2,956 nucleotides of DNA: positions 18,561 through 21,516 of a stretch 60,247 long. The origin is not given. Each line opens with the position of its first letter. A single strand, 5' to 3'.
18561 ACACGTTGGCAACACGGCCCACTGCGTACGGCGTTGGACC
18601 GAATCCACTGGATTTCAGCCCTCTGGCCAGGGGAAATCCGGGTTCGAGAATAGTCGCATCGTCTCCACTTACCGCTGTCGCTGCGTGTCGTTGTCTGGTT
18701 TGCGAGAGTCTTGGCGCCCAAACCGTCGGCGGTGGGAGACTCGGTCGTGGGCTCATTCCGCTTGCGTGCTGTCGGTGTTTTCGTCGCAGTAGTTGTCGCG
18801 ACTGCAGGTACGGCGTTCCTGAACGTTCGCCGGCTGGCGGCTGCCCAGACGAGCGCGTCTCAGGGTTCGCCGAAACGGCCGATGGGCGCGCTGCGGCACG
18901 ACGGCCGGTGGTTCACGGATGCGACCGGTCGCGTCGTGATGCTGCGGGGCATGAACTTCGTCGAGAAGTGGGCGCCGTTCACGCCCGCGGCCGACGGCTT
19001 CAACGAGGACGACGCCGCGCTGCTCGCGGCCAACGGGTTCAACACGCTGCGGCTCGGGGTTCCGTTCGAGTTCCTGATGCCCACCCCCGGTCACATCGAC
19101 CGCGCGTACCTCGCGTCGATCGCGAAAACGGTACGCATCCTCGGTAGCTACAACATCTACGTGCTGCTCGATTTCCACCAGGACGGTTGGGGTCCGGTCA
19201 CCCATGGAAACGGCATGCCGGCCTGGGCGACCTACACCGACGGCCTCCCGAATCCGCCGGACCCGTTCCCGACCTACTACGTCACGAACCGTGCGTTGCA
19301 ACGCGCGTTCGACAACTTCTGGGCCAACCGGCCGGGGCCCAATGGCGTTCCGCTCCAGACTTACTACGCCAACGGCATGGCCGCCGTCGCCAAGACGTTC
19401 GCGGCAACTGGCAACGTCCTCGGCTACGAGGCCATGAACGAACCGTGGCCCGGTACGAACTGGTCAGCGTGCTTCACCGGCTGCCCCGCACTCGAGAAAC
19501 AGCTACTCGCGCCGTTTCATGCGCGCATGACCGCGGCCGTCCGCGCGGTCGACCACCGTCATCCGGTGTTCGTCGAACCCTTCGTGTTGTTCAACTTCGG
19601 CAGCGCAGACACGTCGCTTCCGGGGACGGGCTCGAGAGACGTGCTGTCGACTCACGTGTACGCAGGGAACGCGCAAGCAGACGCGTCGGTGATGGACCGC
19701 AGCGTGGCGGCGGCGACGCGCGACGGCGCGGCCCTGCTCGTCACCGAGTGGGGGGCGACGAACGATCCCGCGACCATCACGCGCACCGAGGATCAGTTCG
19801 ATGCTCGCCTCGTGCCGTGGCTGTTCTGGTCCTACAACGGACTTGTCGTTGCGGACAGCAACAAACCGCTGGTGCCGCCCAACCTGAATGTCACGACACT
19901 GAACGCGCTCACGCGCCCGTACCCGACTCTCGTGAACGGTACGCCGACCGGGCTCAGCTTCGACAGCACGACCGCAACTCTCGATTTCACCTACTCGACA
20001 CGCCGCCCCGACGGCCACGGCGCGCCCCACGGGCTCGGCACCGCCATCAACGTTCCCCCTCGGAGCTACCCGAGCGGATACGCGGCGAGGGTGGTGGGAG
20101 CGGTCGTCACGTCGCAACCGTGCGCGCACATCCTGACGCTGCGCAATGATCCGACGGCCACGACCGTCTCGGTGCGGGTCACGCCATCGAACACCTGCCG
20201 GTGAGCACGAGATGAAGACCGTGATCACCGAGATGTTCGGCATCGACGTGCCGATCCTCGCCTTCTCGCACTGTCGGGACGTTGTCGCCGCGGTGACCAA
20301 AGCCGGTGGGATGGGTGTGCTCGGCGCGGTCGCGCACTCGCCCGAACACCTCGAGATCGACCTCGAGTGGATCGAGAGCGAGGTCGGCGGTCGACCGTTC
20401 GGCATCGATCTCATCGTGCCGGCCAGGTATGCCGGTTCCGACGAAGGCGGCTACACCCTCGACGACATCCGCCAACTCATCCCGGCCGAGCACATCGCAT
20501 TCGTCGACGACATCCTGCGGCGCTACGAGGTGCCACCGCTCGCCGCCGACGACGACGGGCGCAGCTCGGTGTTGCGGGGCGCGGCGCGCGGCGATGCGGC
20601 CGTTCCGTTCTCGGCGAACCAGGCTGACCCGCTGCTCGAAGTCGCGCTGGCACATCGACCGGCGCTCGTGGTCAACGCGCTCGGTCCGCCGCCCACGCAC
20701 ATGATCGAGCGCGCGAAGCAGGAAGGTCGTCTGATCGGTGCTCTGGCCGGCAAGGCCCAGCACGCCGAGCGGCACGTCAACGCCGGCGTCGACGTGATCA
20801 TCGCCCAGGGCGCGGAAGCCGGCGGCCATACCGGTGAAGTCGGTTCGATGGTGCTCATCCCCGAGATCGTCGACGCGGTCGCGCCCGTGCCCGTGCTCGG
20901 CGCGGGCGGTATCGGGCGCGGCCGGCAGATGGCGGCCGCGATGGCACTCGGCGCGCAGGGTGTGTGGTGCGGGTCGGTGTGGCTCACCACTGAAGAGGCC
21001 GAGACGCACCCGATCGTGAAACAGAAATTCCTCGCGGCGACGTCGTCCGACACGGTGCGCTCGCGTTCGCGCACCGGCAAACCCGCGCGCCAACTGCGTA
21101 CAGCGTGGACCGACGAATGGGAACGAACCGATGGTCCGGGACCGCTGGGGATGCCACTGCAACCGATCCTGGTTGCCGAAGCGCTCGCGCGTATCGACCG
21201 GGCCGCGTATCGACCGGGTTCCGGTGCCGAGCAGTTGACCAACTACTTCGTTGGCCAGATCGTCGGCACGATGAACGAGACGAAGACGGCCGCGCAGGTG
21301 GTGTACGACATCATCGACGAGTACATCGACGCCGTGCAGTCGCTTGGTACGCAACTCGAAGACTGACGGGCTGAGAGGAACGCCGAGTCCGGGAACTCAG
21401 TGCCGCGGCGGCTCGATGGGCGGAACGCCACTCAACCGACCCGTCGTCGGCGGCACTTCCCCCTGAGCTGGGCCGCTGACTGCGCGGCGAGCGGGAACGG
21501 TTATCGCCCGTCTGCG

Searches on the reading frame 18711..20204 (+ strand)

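Call 64: search_protein_families(library=pfam, proteins=[window:18711-20204:+], max_evalue=0.00001)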
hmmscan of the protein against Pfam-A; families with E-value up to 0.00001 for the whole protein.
window:18711-20204:+ (497 aa): 2 families
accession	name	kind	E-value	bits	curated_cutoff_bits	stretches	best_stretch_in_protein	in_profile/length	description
PF00150.24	Cellulase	-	3.1e-23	83.1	23.5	1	70-376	2-269/272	Cellulase (glycosyl hydrolase family 5)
PF18564.7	Glyco_hydro_5_C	-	5.2e-10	40.1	22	1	402-490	1-87/87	Glycoside hydrolase family 5 C-terminal domain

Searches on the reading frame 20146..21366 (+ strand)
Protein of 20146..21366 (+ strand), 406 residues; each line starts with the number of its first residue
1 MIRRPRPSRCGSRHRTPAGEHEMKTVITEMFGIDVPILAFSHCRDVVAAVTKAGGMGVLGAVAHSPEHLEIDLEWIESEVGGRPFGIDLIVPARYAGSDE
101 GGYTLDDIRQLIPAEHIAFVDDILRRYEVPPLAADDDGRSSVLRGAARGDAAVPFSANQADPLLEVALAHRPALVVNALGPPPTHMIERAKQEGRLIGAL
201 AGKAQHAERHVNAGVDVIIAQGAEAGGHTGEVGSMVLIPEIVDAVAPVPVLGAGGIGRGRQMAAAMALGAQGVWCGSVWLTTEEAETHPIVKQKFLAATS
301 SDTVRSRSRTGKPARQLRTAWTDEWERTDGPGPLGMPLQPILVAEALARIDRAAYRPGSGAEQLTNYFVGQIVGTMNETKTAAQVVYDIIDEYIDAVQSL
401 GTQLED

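Call 64: search_protein_families(library=pfam, proteins=[window:20146-21366:+], max_evalue=0.00001)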
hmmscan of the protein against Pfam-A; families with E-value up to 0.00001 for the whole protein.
window:20146-21366:+ (406 aa): 3 families
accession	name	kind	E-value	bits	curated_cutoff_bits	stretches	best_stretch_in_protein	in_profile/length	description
PF03060.21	NMO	-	2.1e-49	169.1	28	1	44-391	25-330/331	Nitronate monooxygenase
PF01070.24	FMN_dh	-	4.9e-08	32.8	24.9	1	204-282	229-308/350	FMN-dependent dehydrogenase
PF00478.31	IMPDH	-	3.6e-06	26.7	25.6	0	247-292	207-252/345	IMP dehydrogenase / GMP reductase domain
